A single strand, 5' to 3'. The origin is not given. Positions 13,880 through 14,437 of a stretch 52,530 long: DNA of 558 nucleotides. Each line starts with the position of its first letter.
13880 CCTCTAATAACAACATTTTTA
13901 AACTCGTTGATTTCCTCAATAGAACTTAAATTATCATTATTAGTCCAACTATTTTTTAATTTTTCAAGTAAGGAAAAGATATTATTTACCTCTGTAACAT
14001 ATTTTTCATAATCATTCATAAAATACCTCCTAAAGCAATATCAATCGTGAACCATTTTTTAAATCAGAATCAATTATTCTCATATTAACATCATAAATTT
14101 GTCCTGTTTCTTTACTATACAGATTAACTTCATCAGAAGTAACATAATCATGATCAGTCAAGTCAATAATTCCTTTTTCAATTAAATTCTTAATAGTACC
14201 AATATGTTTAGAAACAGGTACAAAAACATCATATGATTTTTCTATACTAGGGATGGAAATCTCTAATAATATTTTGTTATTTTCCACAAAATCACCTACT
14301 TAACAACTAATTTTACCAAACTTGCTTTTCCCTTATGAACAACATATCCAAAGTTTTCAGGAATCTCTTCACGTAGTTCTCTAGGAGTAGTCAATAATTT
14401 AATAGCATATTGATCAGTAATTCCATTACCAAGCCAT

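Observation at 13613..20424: Stripped-down type VIIb-like secretion locus: EssC and EsaB/YukD only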

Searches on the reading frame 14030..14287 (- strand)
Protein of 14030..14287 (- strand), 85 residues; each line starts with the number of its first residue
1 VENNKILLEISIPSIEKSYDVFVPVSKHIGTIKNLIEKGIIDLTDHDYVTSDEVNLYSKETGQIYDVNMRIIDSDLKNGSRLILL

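Call 3: search_protein_families(library=pfam, proteins=[window:14030-14287:-], max_evalue=1)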
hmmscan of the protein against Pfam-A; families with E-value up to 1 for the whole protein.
window:14030-14287:- (85 aa): 1 family
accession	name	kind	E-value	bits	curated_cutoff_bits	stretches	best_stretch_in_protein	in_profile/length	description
PF25327.1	UBL_ZFAND1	-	0.061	13.9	27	1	50-84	31-65/69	ZFAND1-like ubiquitin-like domain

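Call 5: search_protein_families(library=ncbifam, proteins=[window:14030-14287:-], max_evalue=1)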
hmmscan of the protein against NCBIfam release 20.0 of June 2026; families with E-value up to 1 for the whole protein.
window:14030-14287:- (85 aa): 0 families

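Call 9: search_solved_structures(query=window:14030-14287:-, max_evalue=10, show_alignments=2)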
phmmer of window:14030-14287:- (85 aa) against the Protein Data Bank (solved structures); distinct sequences matched with E-value up to 10: 2.
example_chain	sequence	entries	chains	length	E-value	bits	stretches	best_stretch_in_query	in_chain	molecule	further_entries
4rdy_A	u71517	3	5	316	1.4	12.8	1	18-51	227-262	Parathion hydrolase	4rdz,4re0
8r0f_B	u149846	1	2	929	1.5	12.8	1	35-70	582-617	Capsid protein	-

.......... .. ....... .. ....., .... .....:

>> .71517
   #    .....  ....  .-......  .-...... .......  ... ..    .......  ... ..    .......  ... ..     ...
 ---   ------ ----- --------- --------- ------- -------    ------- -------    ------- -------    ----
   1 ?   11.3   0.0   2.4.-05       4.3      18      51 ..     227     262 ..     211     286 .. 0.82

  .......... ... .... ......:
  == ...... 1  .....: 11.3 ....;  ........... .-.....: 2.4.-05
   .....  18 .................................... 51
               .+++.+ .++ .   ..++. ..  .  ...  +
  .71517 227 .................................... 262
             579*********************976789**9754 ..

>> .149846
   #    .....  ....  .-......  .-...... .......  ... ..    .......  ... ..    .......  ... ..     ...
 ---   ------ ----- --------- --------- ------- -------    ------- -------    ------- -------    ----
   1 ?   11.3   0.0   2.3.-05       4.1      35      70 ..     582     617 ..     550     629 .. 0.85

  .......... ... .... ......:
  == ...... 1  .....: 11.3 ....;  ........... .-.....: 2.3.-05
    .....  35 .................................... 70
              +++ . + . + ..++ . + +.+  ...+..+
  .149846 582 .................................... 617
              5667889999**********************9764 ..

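Call 33: search_solved_structures(query=A1, max_evalue=10, show_alignments=2)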
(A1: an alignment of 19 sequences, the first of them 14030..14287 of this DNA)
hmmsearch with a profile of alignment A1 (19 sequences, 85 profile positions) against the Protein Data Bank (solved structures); distinct sequences matched with E-value up to 10: 38.
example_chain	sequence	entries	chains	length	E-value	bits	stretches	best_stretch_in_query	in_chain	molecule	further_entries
8sf2_D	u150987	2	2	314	0.023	18.3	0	25-78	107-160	Aryldialkylphosphatase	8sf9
8sfb_D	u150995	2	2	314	0.023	18.3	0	25-78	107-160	Aryldialkylphosphatase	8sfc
8sfk_D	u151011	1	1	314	0.036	17.7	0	25-78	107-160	Aryldialkylphosphatase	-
5vri_A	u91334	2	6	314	0.037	17.7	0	25-78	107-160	Aryldialkylphosphatase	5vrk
4kes_A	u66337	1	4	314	0.041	17.5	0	25-78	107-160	Aryldialkylphosphatase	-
5vsa_A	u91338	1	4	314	0.042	17.5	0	25-78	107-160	Aryldialkylphosphatase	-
8sfd_D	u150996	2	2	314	0.043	17.5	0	25-78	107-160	Aryldialkylphosphatase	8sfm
4keu_A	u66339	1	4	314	0.043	17.5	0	25-78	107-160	Aryldialkylphosphatase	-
4ker_A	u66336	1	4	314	0.044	17.4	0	25-78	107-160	Aryldialkylphosphatase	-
4kev_A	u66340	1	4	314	0.044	17.4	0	25-78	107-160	Aryldialkylphosphatase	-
4ket_A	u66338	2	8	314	0.044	17.4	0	25-78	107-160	Aryldialkylphosphatase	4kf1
4kez_A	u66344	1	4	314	0.045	17.4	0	25-78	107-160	Aryldialkylphosphatase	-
2vc5_A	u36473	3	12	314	0.045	17.4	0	25-78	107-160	ARYLDIALKYLPHOSPHATASE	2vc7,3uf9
8sfa_D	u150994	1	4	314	0.046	17.4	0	25-78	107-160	Aryldialkylphosphatase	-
5w3w_A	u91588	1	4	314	0.054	17.2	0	25-78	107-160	Aryldialkylphosphatase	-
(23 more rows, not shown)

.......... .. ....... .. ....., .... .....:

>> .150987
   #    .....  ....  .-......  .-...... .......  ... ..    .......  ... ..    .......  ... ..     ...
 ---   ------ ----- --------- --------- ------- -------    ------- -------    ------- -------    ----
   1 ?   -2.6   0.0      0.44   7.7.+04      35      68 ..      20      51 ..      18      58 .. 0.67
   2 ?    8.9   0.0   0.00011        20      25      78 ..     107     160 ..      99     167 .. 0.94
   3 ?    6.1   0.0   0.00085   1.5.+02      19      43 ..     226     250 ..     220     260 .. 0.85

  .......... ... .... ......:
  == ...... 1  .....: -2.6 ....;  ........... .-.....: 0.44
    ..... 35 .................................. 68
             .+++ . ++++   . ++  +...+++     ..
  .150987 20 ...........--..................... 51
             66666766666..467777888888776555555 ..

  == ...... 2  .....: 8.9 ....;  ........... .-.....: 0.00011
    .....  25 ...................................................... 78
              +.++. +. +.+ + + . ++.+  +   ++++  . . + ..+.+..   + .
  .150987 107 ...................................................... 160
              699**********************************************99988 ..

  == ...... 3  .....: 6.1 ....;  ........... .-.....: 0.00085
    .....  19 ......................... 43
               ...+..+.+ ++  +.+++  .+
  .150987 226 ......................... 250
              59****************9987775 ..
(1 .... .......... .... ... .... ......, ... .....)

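Call 39: search_protein_families(library=pfam, alignment_id=A4, max_evalue=0.1)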
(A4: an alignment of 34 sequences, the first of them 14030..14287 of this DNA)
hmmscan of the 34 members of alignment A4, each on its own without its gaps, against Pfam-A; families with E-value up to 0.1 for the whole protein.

A. member 1, window:14030-14287:- (85 aa): 1 family
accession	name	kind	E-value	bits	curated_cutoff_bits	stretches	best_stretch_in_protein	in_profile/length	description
PF25327.1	UBL_ZFAND1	-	0.061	13.9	27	0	50-84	31-65/69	ZFAND1-like ubiquitin-like domain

B. families by the number of members that match (of 34 scanned): 39 families (the first 25 are shown)
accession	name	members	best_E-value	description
PF08817.16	YukD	4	1.8e-05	WXG100 protein secretion system (Wss), protein YukD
PF13250.11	DUF4041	2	0.0015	Domain of unknown function (DUF4041)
PF08336.16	P4Ha_N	2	0.021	Prolyl 4-Hydroxylase alpha-subunit, N-terminal region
PF25327.1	UBL_ZFAND1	2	0.061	ZFAND1-like ubiquitin-like domain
PF03564.21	DUF1759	1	0.00088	Protein of unknown function (DUF1759)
PF06013.18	WXG100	1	0.0014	Proteins of 100 residues with WXG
PF11212.13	DUF2999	1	0.0023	Protein of unknown function (DUF2999)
PF06394.18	Pepsin-I3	1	0.0035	Pepsin inhibitor-3-like repeated domain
PF24555.1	CC4_CEP85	1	0.004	Centrosomal protein of 85 kDa-like, CC4 coiled-coil domain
PF10046.14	BLOC1_2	1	0.0051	Biogenesis of lysosome-related organelles complex-1 subunit 2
PF16591.11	HBM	1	0.0066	Helical bimodular sensor domain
PF10076.14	Phage_Mu_Gp48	1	0.0076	Bacteriophage Mu-like, Gp48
PF14545.12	DBB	1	0.015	Dof, BCAP, and BANK (DBB) motif,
PF07497.18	Rho_RNA_bind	1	0.018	Rho termination factor, RNA-binding domain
PF22219.1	DUF3829_2nd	1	0.018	DUF3829-like, C-terminal domain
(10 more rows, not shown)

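Call 43: find_homologous_proteins(query=window:14030-14287:-, max_evalue=0.01)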
Query window:14030-14287:- (85 aa): 158 proteins with E <= 0.01 among 159 candidates; the best 120 are listed.
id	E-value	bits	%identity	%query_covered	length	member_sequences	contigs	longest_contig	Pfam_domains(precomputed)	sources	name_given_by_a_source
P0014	2.0e-45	170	99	100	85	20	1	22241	-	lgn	-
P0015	6.2e-44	165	94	100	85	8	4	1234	-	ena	-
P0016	1.4e-41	158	88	100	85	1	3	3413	-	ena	-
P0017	1.3e-39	151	87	100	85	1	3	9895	-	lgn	-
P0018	8.1e-39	149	85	100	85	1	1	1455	-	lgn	-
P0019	3.2e-38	147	84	100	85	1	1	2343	-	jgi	jgi:hypothetical protein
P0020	3.5e-36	140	79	100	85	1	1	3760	-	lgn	-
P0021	3.5e-33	131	72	100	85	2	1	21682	-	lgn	-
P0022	3.0e-32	128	72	100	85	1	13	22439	-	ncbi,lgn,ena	-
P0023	4.3e-32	127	71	100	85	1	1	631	-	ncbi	-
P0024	7.2e-32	127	69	100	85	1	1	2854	-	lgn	-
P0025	2.0e-31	125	69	100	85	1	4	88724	-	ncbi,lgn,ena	-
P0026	2.6e-31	125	67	100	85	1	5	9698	-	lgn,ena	-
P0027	4.0e-31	124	71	100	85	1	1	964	-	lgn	-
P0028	1.6e-30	122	69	100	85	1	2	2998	-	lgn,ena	-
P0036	2.0e-29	119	66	100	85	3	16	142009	-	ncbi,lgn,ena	-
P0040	9.6e-29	117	65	100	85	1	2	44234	-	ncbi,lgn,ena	-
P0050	4.4e-28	115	64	100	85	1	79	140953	-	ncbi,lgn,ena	-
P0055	7.7e-28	114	63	98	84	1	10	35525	-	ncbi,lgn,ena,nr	ncbi:MAG: hypothetical protein PUC82_01270 [bacterium]|nr:hypothetical protein [bacterium]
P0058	1.4e-27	113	62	100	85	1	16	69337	-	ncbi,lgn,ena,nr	ncbi:MAG: hypothetical protein HFJ12_02380 [Bacilli bacterium]|nr:hypothetical protein [Bacilli bact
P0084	6.8e-27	111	58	100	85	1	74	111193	-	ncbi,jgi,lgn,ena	-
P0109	2.6e-26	109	60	100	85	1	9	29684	-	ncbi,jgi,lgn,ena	-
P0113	3.0e-26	109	61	98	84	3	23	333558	-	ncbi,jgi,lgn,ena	-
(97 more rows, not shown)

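Call 51: predict_structure(alignment_id=A6)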
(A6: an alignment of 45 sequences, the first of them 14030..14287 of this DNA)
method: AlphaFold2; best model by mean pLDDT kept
length: 85 residues; sequences in the alignment: 45
mean_pLDDT: 89.6   pTM: 0.76
mean pLDDT of the five models: 89.6, 87.3, 86.1, 83.8, 81.3
residues with pLDDT >= 90: 56; 70-90: 26; 50-70: 2; < 50: 1
segments of 3 or more residues with pLDDT < 50: none
pLDDT, mean of each block of 10 residues (from residue 1): 83 91 94 90 86 86 93 93 93
secondary structure, 60 per line:
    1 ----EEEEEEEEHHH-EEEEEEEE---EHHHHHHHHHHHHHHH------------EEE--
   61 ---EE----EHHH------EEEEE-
elements in order: E5-12 E17-24 H29-43 E56-58 E80-84

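Call 55: fold_search(model_id=the predicted structure, library=pdb)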
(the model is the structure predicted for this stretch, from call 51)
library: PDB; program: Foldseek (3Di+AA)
matches with E <= 10: 1658; with E <= 0.001: 338
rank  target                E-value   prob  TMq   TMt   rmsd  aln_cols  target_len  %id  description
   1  8tyx_A                1.3e-05  1.00  0.69  0.71   2.7        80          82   16  Structure of a bacterial Ubl-deubiquitinase complex (form 1) (released 2024-06-12)
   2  7npt_D8               2.5e-05  1.00  0.72  0.62   3.2        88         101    9  Cytosolic bridge of an intact ESX-5 inner membrane complex (released 2021-05-26)
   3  3rcz_A                2.6e-05  1.00  0.71  0.80   3.2        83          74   13  Rad60 SLD2 Ubc9 Complex (released 2011-04-27)
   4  7np7_D2               3.6e-05  1.00  0.73  0.18   3.0        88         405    9  Structure of an intact ESX-5 inner membrane complex, Composite C1 model (released 2021-06-02)
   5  3r3m_D                3.6e-05  1.00  0.63  0.64   4.6        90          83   19  Crystal structure of the FAF1 UBX domain (released 2011-06-22)
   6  5hpl_C                3.9e-05  1.00  0.70  0.73   3.2        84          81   19  System-wide modulation of HECT E3 ligases with selective ubiquitin variant probes: Rsp5 and UbV R5.4 (released 2016-03-16)
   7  7mrj_A                3.9e-05  1.00  0.71  0.71   2.4        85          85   15  Crystal structure of a novel ubiquitin-like TINCR (released 2022-03-16)
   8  8tyz_B                5.3e-05  1.00  0.69  0.70   2.9        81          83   16  Structure of a bacterial E1-E2-Ubl complex (form 2) (released 2024-06-12)
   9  6v7q_C                5.7e-05  1.00  0.69  0.75   2.9        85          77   10  Crystal structure of SUMO1 in complex with phosphorylated PIAS-SIM2 (released 2020-04-01)
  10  6fno_D                6.0e-05  1.00  0.67  0.65   2.8        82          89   11  Caldiarchaeum Subterraneum Ubiquitin:Rpn11-homolog complex, zinc soak (released 2018-07-25)
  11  2n4f_MODEL_1_A        6.4e-05  1.00  0.70  0.70   2.7        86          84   17  EC-NMR Structure of Arabidopsis thaliana At2g32350 Determined by Combining Evolutionary Couplings (EC) and Spa (released 2015-07-01)
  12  3dbr_I                6.9e-05  1.00  0.74  0.74   2.3        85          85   14  Structural Dissection of a Gating Mechanism Preventing Misactivation of Ubiquitin by NEDD8's E1 (APPBP1-UBA3Arg190Gln- (released 2008-08-12)
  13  3dhg_F                6.9e-05  1.00  0.77  0.80   2.4        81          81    7  Crystal Structure of Toluene 4-Monoxygenase Hydroxylase (released 2008-12-30)
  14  5eql_B                6.9e-05  1.00  0.69  0.76   2.7        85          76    8  Isoform-specific inhibition of SUMO-dependent protein-protein interactions (released 2016-11-23)
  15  9m1k_E                6.9e-05  1.00  0.63  0.61   3.6        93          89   17  Cryo-EM structure of the TBC-DE-Arl2-beta-tubulin complex with GTP (released 2025-10-22)
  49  4kv2_A                1.8e-04  1.00  0.64  0.61   3.7        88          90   10  Ubiquitin-like domain of the mycobacterium tuberculosis type VII secretion system protein ECCD1 (released 2014-04-09)
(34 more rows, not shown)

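Call 69: list_cluster_members(proteins=[P0022, P0025, P0036, P0040, P0050, P0055, P0058, P0084, P0109, P0113])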
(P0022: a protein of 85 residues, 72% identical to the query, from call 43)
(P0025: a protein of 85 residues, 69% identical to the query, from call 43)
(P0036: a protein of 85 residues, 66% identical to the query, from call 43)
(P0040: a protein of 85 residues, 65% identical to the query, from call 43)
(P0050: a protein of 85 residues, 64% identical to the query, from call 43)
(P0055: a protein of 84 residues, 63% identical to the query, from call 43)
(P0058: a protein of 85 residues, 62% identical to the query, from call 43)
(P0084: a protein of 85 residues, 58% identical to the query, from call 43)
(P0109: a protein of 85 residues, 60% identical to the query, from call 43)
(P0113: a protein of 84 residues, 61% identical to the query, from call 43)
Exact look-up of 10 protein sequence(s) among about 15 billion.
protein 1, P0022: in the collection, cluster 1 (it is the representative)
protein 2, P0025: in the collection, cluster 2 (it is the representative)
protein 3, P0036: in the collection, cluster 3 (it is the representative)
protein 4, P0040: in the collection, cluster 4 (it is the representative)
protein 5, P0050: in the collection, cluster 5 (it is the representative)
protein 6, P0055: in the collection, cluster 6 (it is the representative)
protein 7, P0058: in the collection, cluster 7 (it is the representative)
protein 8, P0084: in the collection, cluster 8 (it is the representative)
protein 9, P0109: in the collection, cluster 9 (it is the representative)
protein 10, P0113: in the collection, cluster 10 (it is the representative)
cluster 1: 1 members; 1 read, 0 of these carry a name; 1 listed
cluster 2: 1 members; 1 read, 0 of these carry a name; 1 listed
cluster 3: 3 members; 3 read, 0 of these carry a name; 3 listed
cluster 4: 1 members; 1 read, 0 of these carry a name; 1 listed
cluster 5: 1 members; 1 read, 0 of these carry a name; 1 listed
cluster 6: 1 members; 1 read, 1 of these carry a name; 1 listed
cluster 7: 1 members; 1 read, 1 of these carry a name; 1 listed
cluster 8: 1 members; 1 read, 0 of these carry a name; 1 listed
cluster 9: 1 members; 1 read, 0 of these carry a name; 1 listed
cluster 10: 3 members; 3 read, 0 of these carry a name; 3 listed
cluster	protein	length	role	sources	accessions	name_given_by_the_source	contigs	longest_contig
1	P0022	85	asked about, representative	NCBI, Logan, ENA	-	-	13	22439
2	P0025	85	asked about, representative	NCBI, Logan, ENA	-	-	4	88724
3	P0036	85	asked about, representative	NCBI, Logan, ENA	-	-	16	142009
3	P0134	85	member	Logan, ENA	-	-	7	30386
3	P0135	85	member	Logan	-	-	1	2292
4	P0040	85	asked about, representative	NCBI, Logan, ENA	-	-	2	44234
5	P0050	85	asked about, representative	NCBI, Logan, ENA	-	-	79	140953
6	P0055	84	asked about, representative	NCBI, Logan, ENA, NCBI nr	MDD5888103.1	MAG: hypothetical protein PUC82_01270 [bacterium] | hypothetical protein [bacterium]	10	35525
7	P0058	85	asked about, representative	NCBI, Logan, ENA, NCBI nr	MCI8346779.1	MAG: hypothetical protein HFJ12_02380 [Bacilli bacterium] | hypothetical protein [Bacilli bacterium]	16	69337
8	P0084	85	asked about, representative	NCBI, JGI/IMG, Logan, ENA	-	-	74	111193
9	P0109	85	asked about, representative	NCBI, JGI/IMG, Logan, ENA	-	-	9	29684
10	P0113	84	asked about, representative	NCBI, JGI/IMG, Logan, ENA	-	-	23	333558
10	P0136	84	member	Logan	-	-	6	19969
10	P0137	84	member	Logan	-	-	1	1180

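Call 70: find_encoding_contigs(protein=P0113, flank=10000, max_places=1)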
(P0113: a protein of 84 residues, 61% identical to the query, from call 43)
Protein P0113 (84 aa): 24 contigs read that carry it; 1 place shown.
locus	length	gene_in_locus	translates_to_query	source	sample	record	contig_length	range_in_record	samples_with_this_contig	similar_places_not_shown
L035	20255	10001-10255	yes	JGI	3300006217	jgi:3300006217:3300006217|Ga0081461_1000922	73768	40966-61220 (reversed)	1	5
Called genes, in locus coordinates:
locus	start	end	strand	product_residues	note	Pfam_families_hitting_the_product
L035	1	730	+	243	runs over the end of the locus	PF01416:PseudoU_synth_1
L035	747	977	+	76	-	-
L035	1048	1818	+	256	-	-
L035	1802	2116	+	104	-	-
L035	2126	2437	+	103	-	-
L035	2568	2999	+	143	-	PF00572:Ribosomal_L13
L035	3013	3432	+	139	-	PF00380:Ribosomal_S9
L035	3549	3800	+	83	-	PF12636:DUF3781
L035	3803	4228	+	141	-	-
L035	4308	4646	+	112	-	-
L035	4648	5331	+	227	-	-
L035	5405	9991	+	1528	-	PF00498:FHA, PF01580:FtsK_SpoIIIE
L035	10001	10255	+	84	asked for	-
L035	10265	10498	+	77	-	-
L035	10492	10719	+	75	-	-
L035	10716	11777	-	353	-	PF08486:SpoIID (weak)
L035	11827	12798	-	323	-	PF00882:Zn_dep_PLPC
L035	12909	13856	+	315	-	PF07751:Abi_2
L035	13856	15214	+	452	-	PF00089:Trypsin, PF13365:Trypsin_2, PF13180:PDZ_2, PF00595:PDZ (weak), PF17820:PDZ_6 (weak)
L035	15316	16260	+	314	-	PF01544:CorA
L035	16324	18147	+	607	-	PF18736:pEK499_p136 (weak)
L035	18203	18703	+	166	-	-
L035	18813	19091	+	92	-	PF01520:Amidase_3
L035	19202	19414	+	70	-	PF24749:DUF7695 (weak)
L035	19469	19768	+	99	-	-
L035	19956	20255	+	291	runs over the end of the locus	PF02086:MethyltransfD12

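Call 71: find_encoding_contigs(protein=P0084, flank=10000, max_places=1)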
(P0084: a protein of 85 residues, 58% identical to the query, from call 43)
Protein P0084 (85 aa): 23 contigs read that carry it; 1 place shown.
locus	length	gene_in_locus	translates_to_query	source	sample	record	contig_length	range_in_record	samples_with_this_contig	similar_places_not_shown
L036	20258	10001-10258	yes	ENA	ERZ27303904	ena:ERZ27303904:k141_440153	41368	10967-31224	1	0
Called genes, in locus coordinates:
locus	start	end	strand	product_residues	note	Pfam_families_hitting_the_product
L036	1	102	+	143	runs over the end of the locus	PF00572:Ribosomal_L13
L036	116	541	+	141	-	PF00380:Ribosomal_S9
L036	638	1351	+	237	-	PF00753:Lactamase_B (weak), PF23023:Anti-Pycsar_Apyc1, PF12706:Lactamase_B_2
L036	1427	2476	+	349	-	PF04055:Radical_SAM, PF13353:Fer4_12 (faint)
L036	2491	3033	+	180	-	PF03352:Adenine_glyco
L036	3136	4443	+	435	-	PF01381:HTH_3, PF12844:HTH_19, PF13443:HTH_26 (faint), PF13560:HTH_31 (weak), PF08433:KTI12 (weak), PF13521:AAA_28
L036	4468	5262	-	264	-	PF02535:Zip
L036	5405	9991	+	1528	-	PF00498:FHA, PF01580:FtsK_SpoIIIE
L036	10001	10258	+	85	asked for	-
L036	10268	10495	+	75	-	-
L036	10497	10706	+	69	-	-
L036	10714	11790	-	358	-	PF08486:SpoIID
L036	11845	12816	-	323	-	PF00882:Zn_dep_PLPC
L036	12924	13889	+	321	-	PF07751:Abi_2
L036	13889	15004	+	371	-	PF00089:Trypsin, PF13365:Trypsin_2, PF13180:PDZ_2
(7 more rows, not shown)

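Call 72: find_encoding_contigs(protein=P0050, flank=10000, max_places=1)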
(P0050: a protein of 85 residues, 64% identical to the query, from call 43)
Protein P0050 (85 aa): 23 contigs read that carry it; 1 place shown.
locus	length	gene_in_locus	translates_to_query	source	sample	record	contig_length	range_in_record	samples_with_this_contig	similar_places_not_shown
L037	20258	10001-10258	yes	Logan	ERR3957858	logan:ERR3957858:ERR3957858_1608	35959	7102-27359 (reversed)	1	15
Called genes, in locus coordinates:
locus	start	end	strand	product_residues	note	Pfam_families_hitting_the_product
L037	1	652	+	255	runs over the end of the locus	-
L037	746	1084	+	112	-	-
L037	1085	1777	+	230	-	-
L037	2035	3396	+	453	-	PF13304:AAA_21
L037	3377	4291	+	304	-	PF13707:RloB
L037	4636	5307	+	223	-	PF01520:Amidase_3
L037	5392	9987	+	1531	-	PF00498:FHA, PF16697:Yop-YscD_cpl (weak), PF01580:FtsK_SpoIIIE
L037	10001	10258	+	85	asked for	-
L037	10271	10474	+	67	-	-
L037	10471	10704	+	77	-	-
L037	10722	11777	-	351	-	PF08486:SpoIID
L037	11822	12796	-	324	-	PF00882:Zn_dep_PLPC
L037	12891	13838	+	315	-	PF07751:Abi_2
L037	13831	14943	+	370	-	PF00089:Trypsin, PF13365:Trypsin_2, PF00595:PDZ, PF13180:PDZ_2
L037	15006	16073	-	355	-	PF17231:DUF5305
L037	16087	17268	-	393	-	-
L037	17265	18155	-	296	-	PF00553:CBM_2 (weak)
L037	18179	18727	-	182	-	-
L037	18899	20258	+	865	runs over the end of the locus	PF00690:Cation_ATPase_N, PF00122:E1-E2_ATPase, PF13246:Cation_ATPase, PF00702:Hydrolase, PF08282:Hydrolase_3 (weak), PF00689:Cation_ATPase_C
